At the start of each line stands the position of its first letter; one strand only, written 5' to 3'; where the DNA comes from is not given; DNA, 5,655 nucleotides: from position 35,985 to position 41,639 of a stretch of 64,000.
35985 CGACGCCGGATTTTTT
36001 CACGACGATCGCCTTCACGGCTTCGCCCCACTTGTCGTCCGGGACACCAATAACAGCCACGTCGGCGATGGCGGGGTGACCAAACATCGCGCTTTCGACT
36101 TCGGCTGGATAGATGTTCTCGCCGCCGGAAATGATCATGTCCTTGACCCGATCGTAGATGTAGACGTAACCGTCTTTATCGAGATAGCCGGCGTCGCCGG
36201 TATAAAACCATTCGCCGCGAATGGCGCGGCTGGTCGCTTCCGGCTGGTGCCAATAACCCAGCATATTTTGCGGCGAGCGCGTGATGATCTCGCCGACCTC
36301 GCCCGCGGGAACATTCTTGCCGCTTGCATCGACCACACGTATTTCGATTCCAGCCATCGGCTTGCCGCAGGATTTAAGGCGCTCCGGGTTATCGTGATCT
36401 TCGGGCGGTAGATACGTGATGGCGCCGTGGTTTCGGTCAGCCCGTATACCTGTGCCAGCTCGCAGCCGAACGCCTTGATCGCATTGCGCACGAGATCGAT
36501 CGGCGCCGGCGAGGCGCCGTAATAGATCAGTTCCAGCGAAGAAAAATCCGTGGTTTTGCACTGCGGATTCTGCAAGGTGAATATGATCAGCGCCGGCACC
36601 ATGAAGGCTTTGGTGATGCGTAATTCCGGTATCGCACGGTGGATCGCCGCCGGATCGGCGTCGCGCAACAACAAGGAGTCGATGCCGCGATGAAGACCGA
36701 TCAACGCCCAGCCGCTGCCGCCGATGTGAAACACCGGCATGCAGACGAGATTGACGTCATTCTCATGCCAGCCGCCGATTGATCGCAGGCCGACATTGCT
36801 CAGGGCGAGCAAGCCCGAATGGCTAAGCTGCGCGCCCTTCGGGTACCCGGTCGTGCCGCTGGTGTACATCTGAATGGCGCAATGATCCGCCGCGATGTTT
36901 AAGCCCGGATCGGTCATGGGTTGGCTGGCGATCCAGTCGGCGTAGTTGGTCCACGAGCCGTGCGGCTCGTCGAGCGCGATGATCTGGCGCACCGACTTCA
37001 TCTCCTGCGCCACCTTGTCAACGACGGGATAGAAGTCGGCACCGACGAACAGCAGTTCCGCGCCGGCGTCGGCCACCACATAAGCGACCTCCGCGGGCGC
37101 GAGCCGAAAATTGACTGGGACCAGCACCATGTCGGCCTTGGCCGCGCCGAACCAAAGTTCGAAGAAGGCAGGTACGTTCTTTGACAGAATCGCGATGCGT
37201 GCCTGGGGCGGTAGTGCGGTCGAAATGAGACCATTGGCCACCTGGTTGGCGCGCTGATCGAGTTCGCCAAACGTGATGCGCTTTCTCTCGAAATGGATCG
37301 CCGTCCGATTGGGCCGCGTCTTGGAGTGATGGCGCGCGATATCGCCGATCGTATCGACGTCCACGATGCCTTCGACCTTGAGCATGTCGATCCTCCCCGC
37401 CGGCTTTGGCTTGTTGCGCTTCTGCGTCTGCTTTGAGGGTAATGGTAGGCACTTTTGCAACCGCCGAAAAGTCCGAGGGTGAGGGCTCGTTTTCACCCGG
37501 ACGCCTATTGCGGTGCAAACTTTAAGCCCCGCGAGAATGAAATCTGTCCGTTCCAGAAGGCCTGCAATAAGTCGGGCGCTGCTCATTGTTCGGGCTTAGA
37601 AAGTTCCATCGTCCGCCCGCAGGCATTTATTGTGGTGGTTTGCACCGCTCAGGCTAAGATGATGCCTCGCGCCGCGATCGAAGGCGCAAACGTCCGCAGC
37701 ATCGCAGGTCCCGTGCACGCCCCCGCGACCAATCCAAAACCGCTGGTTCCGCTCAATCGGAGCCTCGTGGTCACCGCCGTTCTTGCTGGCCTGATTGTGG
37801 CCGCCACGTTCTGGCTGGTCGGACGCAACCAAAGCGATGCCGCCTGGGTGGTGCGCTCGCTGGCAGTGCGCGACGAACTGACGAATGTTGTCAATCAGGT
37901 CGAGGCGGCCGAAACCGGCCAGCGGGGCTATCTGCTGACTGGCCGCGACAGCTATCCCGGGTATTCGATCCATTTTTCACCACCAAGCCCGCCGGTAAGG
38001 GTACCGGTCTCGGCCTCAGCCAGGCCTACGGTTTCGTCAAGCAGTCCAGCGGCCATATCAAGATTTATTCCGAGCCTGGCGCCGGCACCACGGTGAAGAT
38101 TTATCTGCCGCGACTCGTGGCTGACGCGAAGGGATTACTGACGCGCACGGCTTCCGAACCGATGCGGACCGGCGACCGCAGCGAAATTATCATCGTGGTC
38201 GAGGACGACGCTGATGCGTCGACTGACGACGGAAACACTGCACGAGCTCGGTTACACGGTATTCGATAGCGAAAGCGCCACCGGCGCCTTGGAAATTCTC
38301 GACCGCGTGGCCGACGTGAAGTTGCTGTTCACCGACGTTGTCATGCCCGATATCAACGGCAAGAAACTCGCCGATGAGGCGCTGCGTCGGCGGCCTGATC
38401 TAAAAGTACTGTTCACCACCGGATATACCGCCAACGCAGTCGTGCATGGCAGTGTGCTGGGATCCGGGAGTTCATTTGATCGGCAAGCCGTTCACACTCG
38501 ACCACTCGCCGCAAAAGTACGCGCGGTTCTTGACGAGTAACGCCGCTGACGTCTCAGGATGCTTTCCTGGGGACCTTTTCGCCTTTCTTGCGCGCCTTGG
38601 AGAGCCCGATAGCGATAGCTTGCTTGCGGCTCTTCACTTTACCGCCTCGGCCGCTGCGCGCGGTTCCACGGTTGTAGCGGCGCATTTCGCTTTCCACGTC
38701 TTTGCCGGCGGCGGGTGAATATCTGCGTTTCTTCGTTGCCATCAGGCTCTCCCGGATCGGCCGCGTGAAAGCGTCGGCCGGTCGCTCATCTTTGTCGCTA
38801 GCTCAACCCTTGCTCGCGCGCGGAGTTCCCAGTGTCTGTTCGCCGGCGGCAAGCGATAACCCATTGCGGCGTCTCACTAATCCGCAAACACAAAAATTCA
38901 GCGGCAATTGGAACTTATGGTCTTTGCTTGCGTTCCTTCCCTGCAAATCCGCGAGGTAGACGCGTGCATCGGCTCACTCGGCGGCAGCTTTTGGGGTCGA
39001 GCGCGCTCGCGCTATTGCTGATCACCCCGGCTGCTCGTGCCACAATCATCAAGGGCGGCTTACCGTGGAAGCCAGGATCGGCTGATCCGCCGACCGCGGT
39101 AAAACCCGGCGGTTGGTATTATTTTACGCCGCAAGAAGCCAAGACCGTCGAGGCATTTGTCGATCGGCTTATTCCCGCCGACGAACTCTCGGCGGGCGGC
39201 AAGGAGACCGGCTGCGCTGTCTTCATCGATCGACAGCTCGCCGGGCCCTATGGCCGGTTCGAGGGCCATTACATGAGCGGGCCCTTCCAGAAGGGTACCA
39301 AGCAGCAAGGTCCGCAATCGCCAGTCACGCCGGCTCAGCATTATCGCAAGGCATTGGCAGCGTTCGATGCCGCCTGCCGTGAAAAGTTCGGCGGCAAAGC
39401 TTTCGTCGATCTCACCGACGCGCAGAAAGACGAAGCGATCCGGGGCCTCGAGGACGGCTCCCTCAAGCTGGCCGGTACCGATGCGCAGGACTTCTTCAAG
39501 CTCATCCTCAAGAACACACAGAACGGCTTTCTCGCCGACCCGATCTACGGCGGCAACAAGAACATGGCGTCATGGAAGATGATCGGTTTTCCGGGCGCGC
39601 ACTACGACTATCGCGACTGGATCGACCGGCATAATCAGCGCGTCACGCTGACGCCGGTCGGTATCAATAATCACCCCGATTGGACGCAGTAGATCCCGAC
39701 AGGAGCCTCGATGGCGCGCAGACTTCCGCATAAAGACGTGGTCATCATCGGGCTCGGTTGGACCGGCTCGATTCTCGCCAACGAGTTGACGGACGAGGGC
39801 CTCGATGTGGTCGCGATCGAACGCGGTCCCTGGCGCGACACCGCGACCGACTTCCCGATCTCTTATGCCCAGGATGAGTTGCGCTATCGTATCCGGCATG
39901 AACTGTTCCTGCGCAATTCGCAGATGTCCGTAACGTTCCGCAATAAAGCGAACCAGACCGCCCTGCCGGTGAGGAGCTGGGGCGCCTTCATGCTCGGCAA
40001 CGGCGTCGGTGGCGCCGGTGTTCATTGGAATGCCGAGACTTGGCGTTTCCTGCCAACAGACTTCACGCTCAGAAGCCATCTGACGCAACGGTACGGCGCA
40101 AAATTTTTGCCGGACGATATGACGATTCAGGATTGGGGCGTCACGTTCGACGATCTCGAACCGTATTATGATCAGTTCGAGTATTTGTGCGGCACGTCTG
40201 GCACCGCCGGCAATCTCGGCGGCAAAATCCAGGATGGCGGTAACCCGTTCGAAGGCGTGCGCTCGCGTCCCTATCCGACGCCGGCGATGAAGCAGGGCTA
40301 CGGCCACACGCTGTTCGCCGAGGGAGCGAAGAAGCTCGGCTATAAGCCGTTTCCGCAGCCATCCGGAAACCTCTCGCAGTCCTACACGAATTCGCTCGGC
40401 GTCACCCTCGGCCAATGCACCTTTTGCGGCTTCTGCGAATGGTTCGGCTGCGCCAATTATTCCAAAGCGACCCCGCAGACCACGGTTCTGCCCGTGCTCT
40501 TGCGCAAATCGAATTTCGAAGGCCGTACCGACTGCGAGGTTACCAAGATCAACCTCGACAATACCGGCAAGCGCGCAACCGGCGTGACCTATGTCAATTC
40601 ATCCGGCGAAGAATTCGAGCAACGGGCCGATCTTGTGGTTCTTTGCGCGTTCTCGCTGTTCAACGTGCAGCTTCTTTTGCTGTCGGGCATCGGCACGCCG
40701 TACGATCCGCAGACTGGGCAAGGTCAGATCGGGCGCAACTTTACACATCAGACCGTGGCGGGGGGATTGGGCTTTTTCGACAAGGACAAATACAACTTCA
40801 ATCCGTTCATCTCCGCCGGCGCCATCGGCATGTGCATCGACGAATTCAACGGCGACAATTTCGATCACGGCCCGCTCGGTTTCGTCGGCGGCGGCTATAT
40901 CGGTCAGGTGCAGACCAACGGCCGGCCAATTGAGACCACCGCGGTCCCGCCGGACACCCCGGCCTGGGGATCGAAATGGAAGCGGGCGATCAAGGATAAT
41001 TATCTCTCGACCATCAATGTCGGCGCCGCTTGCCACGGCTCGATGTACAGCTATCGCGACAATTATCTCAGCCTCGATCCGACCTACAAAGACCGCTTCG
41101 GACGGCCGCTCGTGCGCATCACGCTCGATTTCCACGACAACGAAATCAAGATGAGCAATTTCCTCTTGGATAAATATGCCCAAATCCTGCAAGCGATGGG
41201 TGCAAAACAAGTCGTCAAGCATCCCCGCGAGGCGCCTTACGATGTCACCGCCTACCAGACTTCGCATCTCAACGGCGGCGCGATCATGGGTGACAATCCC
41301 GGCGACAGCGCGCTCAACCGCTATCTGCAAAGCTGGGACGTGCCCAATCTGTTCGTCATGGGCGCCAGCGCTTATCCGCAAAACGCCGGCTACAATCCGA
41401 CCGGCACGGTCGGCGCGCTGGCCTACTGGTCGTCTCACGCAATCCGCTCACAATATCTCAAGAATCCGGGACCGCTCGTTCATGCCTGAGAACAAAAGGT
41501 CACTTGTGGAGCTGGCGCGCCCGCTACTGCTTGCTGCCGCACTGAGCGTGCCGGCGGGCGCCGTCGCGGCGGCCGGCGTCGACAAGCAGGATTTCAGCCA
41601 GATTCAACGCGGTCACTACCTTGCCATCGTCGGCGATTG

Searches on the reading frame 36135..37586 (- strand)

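Call 7: search_protein_families(library=pfam, proteins=[window:36135-37586:-], max_evalue=0.001)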
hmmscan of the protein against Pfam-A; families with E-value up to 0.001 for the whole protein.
window:36135-37586:- (483 aa): 1 family
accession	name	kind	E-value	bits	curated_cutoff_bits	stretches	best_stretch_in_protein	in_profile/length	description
PF00501.34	AMP-binding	-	1.6e-66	225.1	29.9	1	86-392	3-329/384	AMP-binding enzyme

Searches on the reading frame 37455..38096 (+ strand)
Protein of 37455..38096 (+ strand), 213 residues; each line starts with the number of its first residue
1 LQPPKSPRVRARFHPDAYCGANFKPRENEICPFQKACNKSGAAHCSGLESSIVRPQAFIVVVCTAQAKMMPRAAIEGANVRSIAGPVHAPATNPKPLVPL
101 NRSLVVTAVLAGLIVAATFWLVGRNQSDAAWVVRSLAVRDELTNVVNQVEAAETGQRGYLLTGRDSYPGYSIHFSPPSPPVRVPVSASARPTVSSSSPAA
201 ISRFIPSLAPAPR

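Call 85: search_protein_families(library=pfam, proteins=[window:37455-38096:+], max_evalue=0.0001)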
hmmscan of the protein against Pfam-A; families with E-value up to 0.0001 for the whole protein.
window:37455-38096:+ (213 aa): 1 family
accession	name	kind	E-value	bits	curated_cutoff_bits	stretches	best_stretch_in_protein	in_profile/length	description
PF05227.19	CHASE3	-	1.8e-08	34.8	28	1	129-167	2-40/138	CHASE3 domain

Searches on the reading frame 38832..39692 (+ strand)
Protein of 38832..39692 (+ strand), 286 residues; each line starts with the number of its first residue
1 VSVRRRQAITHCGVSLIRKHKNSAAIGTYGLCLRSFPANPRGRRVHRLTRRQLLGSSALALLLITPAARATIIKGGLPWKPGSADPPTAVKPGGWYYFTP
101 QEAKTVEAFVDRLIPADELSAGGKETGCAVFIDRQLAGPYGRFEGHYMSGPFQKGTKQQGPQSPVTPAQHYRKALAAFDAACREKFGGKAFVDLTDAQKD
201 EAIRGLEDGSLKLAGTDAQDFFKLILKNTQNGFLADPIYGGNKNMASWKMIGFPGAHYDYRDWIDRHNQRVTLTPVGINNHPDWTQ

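Call 7: search_protein_families(library=pfam, proteins=[window:38832-39692:+], max_evalue=0.001)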
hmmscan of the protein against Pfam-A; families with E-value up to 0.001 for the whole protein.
window:38832-39692:+ (286 aa): 1 family
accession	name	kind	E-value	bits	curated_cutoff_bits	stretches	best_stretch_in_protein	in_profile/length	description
PF13618.11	Gluconate_2-dh3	-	4e-32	111.8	23.4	1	101-255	2-135/135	Gluconate 2-dehydrogenase subunit 3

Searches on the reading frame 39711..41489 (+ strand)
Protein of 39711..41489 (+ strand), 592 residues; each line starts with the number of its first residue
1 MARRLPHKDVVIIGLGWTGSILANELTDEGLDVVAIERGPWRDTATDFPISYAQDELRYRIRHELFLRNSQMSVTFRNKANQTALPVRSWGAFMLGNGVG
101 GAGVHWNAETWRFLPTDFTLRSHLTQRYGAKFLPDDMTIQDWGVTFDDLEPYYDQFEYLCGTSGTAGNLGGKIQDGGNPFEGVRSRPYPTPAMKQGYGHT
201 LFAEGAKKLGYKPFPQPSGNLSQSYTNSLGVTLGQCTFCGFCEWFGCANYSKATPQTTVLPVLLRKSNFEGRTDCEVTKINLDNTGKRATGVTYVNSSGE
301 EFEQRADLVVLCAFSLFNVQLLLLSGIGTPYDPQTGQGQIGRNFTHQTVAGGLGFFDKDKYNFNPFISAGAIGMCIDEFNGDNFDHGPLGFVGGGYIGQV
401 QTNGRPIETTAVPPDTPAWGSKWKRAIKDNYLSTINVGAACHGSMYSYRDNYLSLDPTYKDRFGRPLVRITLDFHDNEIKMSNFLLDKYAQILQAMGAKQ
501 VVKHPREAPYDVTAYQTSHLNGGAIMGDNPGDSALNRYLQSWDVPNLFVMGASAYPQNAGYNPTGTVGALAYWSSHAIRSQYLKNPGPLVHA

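Call 7: search_protein_families(library=pfam, proteins=[window:39711-41489:+], max_evalue=0.001)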
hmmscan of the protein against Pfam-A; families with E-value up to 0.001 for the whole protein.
window:39711-41489:+ (592 aa): 4 families
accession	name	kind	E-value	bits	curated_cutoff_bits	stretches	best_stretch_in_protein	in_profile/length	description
PF05199.19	GMC_oxred_C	-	8.3e-18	65.7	24.6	1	449-571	3-139/139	GMC oxidoreductase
PF00732.25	GMC_oxred_N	-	1.3e-13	51.7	23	1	233-348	108-217/218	GMC oxidoreductase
PF01266.30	DAO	-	2.4e-05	24.5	27.9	0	9-47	1-40/353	FAD dependent oxidoreductase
PF01494.25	FAD_binding_3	-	0.00012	21.8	22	0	9-41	3-35/349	FAD binding domain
